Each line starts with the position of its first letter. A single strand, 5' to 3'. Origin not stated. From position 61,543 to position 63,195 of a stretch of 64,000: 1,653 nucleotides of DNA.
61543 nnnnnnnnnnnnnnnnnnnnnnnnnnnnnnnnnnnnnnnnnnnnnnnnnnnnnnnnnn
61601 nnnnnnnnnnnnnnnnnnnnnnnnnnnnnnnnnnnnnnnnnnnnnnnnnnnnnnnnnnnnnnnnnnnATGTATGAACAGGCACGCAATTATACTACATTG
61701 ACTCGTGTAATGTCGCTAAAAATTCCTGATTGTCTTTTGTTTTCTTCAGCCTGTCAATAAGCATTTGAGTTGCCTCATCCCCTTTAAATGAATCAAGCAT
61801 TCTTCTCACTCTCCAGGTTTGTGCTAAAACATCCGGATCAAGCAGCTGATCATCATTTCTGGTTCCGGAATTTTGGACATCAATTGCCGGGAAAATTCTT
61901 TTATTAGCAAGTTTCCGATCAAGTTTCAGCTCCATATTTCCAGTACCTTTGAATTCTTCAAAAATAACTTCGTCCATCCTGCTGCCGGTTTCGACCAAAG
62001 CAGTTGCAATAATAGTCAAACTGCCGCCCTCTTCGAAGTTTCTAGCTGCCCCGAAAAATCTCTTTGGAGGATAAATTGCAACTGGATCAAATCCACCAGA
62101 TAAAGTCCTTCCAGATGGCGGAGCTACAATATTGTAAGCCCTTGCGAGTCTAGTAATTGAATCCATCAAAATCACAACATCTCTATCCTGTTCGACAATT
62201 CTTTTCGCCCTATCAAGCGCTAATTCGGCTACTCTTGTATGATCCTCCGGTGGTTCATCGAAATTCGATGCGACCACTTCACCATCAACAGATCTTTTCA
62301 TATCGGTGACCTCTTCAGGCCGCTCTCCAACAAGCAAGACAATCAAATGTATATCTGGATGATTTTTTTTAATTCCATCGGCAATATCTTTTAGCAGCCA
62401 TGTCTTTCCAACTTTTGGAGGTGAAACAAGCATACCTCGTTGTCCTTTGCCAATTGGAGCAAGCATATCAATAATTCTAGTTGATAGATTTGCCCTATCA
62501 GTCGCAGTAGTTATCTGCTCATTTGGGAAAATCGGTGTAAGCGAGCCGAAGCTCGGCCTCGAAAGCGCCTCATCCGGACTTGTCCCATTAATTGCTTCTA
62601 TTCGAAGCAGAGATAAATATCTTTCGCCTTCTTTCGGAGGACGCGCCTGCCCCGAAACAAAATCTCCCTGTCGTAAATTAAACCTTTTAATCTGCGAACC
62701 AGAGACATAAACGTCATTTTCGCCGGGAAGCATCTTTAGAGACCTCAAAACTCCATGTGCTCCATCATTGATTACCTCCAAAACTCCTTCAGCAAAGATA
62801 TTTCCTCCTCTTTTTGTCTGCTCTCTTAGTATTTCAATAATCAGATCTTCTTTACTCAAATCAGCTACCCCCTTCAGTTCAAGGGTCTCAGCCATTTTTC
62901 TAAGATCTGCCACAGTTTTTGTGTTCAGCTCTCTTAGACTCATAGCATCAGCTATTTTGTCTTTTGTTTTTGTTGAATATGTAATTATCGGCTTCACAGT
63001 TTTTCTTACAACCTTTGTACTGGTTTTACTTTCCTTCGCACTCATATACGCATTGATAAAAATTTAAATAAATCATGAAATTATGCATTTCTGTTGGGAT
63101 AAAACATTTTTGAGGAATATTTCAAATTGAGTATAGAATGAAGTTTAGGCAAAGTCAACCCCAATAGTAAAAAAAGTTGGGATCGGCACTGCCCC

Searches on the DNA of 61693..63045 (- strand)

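Call 56: search_rna_families(sources=[L093, L095, L097, L099, L104, L085, L089, L090], threshold=evalue, max_evalue=5)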
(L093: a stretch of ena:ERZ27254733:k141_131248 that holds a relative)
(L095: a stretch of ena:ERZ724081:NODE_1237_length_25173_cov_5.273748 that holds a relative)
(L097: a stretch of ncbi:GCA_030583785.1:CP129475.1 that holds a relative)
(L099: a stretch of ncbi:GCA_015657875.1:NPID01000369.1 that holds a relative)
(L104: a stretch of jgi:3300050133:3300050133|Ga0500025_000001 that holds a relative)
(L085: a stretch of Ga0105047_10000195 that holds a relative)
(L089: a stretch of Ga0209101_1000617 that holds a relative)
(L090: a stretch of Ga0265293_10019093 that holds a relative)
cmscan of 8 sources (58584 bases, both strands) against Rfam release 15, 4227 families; matches with E-value up to 5: 14.
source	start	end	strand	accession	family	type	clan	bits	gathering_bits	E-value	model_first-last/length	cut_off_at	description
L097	6359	6431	+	RF00005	tRNA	Gene; tRNA;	CL00001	72.2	29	7.3e-14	1-71/71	no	tRNA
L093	5970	6042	+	RF00005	tRNA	Gene; tRNA;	CL00001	70.3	29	2.3e-13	1-71/71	no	tRNA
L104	5825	5898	+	RF00005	tRNA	Gene; tRNA;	CL00001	69.6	29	3.6e-13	1-71/71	no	tRNA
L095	5756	5829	+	RF00005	tRNA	Gene; tRNA;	CL00001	68.5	29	7.3e-13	1-71/71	no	tRNA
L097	5640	5712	+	RF00005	tRNA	Gene; tRNA;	CL00001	68.1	29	9.3e-13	1-71/71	no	tRNA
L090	4659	4731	-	RF00005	tRNA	Gene; tRNA;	CL00001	60.6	29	1.1e-10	1-71/71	no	tRNA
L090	1652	1725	-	RF00005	tRNA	Gene; tRNA;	CL00001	60.1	29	1.5e-10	1-71/71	no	tRNA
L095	5756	5830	-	RF04354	Plastid-ycf2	Cis-reg;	-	26.5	65.7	0.3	1-75/75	no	Plastid-ycf2 5UTR RNA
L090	4658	4731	+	RF04354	Plastid-ycf2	Cis-reg;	-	26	65.7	0.42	1-75/75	no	Plastid-ycf2 5UTR RNA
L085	5801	5996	+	RF00022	GcvB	Gene;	-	23.8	42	0.38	1-204/204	no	GcvB RNA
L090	3247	3319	+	RF00512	Leu_leader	Cis-reg; leader;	-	23.5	50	1.5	1-148/148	no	Leucine operon leader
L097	6359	6432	-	RF04354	Plastid-ycf2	Cis-reg;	-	22.9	65.7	2.9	1-75/75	no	Plastid-ycf2 5UTR RNA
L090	3294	3368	-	RF00624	P9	Gene;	-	22.8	43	1.4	1-74/74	no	Pseudomonas sRNA P9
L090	6047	6177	-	RF02111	IS009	Gene;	-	18.7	117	3.6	1-199/199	no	IS009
